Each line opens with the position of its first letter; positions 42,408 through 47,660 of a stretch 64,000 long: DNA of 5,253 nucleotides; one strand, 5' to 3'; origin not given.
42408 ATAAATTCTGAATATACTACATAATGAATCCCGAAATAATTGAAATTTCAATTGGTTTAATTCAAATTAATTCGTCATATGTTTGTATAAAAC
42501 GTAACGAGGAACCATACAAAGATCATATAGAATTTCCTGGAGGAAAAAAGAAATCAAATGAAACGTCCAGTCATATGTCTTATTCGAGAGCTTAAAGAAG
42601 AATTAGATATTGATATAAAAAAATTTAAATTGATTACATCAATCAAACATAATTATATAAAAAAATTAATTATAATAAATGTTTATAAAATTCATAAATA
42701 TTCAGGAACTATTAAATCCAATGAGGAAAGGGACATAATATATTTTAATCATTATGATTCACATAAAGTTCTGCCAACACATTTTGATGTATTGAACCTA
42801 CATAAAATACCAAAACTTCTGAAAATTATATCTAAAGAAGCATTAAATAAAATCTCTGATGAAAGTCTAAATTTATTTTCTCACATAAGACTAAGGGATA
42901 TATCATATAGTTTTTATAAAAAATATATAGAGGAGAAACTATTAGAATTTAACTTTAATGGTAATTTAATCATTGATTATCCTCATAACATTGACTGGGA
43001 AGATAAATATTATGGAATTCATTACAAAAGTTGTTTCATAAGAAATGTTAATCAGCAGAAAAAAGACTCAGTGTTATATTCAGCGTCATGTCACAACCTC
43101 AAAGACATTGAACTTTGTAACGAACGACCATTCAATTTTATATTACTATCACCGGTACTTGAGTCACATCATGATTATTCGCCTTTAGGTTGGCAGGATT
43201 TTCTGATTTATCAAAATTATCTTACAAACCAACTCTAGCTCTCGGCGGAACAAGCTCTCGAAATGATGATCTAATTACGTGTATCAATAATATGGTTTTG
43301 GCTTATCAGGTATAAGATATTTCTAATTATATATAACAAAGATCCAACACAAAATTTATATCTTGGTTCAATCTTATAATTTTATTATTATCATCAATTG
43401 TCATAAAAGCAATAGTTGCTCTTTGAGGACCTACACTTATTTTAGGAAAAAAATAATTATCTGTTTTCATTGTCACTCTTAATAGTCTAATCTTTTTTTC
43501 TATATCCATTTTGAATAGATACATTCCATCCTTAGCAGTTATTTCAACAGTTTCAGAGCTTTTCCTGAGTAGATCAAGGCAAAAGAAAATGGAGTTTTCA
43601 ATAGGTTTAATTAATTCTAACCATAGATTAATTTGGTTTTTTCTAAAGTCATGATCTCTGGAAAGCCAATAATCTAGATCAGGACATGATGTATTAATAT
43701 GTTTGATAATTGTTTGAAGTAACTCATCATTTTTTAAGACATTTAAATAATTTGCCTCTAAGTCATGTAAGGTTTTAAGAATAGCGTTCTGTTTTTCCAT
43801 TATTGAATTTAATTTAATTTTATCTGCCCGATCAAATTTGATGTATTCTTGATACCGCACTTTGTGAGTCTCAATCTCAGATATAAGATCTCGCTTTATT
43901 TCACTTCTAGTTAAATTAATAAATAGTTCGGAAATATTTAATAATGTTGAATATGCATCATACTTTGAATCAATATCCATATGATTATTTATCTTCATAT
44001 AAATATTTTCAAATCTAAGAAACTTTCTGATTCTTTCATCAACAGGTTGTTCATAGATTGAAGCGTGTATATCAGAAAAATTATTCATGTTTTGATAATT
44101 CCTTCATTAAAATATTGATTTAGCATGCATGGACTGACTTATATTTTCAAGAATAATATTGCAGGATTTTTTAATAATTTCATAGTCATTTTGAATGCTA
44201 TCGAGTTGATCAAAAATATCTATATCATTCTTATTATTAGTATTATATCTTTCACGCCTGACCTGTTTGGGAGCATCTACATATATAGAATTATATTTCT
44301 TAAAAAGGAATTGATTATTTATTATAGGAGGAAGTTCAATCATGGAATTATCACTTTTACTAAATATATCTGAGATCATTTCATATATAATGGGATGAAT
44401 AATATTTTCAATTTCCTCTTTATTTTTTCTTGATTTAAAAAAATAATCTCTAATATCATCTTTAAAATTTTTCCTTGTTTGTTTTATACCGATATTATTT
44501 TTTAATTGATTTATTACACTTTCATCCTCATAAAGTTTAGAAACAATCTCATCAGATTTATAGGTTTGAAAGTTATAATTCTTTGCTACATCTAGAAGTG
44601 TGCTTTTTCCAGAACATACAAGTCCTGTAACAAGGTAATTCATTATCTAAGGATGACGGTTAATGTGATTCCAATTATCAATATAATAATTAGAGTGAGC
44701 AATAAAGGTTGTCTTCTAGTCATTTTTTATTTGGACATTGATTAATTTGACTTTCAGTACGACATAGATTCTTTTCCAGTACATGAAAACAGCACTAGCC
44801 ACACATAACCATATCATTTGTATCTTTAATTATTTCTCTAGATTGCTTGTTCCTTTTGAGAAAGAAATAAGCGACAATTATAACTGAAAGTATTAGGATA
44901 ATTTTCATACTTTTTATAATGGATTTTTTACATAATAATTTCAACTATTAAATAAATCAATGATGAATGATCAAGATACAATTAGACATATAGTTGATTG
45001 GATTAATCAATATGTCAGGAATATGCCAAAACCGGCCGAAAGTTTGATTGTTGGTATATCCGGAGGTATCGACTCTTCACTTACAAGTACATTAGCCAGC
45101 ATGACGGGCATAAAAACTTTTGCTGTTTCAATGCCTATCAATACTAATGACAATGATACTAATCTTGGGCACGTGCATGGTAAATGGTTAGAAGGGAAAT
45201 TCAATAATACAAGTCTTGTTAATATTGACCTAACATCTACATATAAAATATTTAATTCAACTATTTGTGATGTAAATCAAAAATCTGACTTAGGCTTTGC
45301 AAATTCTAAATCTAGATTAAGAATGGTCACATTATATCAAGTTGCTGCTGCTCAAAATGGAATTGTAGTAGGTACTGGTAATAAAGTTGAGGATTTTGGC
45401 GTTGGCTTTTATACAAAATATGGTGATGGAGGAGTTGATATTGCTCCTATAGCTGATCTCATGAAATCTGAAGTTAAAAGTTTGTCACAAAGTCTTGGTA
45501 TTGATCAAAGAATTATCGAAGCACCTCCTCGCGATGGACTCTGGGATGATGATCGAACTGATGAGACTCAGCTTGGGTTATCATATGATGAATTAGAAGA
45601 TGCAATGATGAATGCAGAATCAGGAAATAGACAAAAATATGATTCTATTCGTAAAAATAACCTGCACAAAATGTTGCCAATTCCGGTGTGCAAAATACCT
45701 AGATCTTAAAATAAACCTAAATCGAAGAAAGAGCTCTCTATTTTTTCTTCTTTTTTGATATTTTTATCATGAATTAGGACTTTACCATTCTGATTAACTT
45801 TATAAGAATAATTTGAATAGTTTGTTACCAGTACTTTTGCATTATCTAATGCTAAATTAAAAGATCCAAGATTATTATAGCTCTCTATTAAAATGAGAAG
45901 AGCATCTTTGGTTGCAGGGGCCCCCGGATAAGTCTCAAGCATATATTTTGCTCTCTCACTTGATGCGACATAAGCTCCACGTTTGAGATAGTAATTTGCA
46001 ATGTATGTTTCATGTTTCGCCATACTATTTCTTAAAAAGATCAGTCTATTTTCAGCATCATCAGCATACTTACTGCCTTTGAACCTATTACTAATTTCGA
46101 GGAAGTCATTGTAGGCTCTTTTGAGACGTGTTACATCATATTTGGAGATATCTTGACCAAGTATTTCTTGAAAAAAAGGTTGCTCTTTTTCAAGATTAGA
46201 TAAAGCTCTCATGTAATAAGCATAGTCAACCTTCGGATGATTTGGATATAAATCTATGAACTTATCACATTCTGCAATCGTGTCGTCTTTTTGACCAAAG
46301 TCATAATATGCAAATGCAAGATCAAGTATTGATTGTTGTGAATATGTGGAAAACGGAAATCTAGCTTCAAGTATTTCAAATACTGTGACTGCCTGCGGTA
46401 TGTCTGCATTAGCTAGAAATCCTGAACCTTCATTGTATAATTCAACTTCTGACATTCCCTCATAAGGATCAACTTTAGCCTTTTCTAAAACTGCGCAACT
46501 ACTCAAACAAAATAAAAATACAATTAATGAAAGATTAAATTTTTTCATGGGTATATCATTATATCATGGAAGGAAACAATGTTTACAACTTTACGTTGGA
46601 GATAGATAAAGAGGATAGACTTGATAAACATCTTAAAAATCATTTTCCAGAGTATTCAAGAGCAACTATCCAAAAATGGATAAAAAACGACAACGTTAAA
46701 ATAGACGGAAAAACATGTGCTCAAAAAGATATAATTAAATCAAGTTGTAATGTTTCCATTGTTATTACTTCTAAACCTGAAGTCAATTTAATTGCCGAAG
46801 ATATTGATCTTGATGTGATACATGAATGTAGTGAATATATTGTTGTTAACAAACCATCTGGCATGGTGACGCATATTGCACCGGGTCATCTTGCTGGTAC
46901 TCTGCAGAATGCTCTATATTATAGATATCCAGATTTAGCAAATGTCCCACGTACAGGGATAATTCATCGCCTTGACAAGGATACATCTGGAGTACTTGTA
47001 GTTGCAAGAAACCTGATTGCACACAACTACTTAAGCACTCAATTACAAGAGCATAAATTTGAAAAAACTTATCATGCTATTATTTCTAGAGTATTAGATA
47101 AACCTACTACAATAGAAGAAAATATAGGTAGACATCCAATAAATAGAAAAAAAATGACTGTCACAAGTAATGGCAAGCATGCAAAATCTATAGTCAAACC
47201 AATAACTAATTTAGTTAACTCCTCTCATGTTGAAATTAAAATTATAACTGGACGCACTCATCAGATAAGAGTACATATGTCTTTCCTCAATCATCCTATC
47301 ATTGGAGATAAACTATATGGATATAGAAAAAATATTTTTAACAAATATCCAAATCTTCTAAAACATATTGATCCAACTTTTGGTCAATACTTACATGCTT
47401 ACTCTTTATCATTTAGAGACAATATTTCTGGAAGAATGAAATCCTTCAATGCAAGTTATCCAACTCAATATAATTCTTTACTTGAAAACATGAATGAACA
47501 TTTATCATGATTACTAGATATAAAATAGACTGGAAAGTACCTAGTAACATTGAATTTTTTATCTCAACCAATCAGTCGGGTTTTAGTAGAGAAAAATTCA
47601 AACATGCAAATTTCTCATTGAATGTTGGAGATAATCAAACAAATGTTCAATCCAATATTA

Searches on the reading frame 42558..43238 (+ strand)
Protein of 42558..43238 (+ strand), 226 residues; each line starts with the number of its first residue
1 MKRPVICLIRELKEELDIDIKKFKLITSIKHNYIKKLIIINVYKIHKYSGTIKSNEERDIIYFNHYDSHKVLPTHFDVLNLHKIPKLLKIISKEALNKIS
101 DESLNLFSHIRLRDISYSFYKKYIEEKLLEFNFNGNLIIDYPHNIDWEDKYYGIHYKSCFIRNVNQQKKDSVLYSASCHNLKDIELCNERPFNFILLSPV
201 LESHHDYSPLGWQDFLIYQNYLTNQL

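Call 26: search_protein_families(library=ncbifam, proteins=[window:42558-43238:+])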
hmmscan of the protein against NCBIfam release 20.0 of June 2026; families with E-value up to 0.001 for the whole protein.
window:42558-43238:+ (226 aa): 4 families
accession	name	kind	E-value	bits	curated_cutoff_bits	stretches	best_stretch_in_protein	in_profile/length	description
NF006530.0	PRK08999.1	equivalog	6.2e-23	81.3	245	1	7-215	51-273/315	Nudix family hydrolase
TIGR00586.1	mutt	equivalog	2.1e-06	27.8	97.9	1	6-79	49-124/129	8-oxo-dGTP diphosphatase MutT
NF007834.0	PRK10546.1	equivalog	8e-06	25.7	156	1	7-67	48-108/135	pyrimidine (deoxy)nucleoside triphosphate diphosphatase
NF008044.0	PRK10776.1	equivalog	2e-05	24.5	148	1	4-58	46-100/130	8-oxo-dGTP diphosphatase MutT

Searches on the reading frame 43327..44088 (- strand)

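Call 26: search_protein_families(library=ncbifam, proteins=[window:43327-44088:-])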
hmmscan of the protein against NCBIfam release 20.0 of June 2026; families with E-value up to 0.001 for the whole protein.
window:43327-44088:- (253 aa): 4 families
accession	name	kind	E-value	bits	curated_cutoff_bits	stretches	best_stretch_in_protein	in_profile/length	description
NF003656.0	PRK05287.1-4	equivalog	8.4e-44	149.9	213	1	11-252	3-251/252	cell division protein ZapD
NF003655.0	PRK05287.1-3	equivalog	1.3e-34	120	271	1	10-251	4-245/245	cell division protein ZapD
NF003653.0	PRK05287.1-1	equivalog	5.5e-29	101.3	335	1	10-248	8-247/250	cell division protein ZapD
NF003654.0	PRK05287.1-2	equivalog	3.2e-26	92.6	361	1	10-251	4-243/244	cell division protein ZapD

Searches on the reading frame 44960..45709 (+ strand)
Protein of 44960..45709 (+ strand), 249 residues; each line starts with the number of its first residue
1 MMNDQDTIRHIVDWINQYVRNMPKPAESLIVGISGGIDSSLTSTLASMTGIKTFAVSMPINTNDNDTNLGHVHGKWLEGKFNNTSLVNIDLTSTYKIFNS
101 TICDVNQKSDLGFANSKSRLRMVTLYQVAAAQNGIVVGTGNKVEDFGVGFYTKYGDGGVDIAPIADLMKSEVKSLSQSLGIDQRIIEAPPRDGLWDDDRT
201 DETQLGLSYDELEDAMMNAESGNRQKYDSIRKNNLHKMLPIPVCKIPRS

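Call 26: search_protein_families(library=ncbifam, proteins=[window:44960-45709:+])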
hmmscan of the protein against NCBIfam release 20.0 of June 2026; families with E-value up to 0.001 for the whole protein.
window:44960-45709:+ (249 aa): 9 families
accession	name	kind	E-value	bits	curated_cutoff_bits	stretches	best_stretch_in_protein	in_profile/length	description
TIGR00552.1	nadE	equivalog_domain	3.2e-51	174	63.65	1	5-230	3-224/251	NAD(+) synthase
NF010587.0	PRK13980.1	equivalog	2.5e-48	164.6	255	1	4-231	11-229/267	NAD+ synthase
NF001979.1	PRK00768.1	equivalog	5.1e-37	127.8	250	1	3-218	16-238/266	NAD(+) synthase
NF002048.0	PRK00876.1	subfamily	3.3e-29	101.7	313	2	112-222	172-282/330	NAD(+) synthase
NF010588.0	PRK13981.1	equivalog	2.4e-18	65.9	479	1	9-228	270-490/546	NAD+ synthase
NF002730.0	PRK02628.1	equivalog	1.2e-07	30.3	473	1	26-152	359-491/677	NAD(+) synthase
NF001138.1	PRK00143.1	equivalog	0.00013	21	284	1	29-68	2-41/345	tRNA 2-thiouridine(34) synthase MnmA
NF000848.1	PRK00074.1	equivalog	0.00043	19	400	0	19-47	207-234/512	glutamine-hydrolyzing GMP synthase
TIGR00884.1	guaA_Cterm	equivalog_domain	0.00045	19.6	338.75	0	161-190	158-187/310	glutamine-hydrolyzing GMP synthase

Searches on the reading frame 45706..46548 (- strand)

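Call 26: search_protein_families(library=ncbifam, proteins=[window:45706-46548:-])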
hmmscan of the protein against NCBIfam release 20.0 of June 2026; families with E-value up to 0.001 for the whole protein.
window:45706-46548:- (280 aa): 3 families
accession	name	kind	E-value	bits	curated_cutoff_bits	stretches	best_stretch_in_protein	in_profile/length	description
TIGR03302.1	OM_YfiO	subfamily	7.2e-66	222.1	81.4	1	5-246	4-235/239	outer membrane protein assembly factor BamD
NF008119.0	PRK10866.1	equivalog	2.2e-48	165.1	363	1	11-243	13-241/243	outer membrane protein assembly factor BamD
TIGR02795.1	tol_pal_ybgF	equivalog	5.1e-07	30.3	90.1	0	36-115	4-83/119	tol-pal system protein YbgF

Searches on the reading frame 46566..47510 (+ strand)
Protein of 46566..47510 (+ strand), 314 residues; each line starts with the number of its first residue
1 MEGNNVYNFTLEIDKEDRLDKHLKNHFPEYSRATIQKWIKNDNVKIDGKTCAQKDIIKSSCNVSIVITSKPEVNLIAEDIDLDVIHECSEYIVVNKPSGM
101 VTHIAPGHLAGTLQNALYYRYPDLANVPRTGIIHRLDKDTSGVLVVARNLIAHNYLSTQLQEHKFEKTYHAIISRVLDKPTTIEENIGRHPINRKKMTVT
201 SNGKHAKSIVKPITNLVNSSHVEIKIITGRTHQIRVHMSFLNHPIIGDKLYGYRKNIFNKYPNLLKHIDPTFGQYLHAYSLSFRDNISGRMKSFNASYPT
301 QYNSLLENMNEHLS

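Call 26: search_protein_families(library=ncbifam, proteins=[window:46566-47510:+])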
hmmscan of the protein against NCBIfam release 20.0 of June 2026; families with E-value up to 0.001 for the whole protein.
window:46566-47510:+ (314 aa): 7 families
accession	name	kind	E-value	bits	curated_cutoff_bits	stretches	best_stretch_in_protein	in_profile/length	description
TIGR00005.1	rluA_subfam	subfamily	8.4e-74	248.5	192.7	1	15-309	4-297/298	RluA family pseudouridine synthase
NF008385.0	PRK11180.1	equivalog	1.6e-73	247.9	351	1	17-311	18-314/325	23S rRNA pseudouridine(1911/1915/1917) synthase RluD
NF008249.0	PRK11025.1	equivalog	3.1e-25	88.7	378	1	18-309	21-313/317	23S rRNA pseudouridine(955/2504/2580) synthase RluC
NF007543.0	PRK10158.1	equivalog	3.7e-23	82.3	286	1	82-269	14-198/219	bifunctional tRNA pseudouridine(32) synthase/23S rRNA pseudouridine(746) synthase RluA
NF008321.0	PRK11112.1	equivalog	9.4e-23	80.8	328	1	82-310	2-235/257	tRNA pseudouridine(65) synthase TruC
TIGR01621.1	RluA-like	hypoth_equivalog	3.9e-22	78.6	222.3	1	82-258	2-172/217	TIGR01621 family pseudouridine synthase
TIGR00093.1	TIGR00093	subfamily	6.8e-08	32.4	109.3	1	95-244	1-134/161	pseudouridine synthase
